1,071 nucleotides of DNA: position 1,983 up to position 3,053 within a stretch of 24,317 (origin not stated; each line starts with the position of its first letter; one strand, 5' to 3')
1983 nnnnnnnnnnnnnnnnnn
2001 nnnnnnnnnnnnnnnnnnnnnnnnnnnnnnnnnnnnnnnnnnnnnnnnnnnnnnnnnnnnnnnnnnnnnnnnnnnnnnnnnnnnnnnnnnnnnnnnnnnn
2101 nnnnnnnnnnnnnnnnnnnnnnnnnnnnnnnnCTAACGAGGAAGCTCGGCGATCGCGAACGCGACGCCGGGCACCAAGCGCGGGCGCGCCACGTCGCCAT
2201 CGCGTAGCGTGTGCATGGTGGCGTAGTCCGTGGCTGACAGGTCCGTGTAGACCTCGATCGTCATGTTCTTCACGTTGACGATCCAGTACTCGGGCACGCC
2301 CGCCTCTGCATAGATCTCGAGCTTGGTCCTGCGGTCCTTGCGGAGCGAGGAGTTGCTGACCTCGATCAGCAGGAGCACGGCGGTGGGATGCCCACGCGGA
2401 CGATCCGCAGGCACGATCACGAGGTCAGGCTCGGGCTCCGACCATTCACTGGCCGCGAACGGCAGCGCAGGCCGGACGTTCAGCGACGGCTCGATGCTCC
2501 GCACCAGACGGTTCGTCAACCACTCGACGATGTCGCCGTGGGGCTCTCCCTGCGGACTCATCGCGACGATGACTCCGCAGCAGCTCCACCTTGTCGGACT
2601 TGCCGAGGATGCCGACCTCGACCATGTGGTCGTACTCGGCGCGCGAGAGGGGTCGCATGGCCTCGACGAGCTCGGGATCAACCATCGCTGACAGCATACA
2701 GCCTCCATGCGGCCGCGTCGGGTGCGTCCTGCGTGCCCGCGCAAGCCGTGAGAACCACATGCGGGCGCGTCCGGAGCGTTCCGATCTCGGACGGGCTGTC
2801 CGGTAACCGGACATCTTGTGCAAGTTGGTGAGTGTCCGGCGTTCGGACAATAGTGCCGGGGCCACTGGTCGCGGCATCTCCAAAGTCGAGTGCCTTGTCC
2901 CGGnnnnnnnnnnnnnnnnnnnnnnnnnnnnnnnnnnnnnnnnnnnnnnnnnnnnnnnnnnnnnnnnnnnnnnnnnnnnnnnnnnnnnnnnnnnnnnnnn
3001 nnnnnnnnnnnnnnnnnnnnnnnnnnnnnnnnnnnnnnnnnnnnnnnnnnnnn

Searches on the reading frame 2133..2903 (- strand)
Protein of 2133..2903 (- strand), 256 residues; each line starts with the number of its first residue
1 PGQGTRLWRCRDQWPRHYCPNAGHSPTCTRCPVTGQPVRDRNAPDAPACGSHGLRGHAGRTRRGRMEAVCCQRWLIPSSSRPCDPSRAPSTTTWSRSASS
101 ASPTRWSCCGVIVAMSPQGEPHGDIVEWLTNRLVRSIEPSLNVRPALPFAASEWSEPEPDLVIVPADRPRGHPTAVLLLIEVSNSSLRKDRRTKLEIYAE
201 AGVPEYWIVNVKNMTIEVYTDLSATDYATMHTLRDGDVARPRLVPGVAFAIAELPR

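Call 21: search_protein_families(library=pfam, proteins=[window:2133-2903:-], max_evalue=0.01)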
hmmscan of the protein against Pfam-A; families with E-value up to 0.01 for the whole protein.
window:2133-2903:- (256 aa): 1 family
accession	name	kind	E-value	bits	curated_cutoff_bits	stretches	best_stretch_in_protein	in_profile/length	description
PF05685.18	Uma2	-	1.1e-28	100.3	27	1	109-251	19-171/172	Putative restriction endonuclease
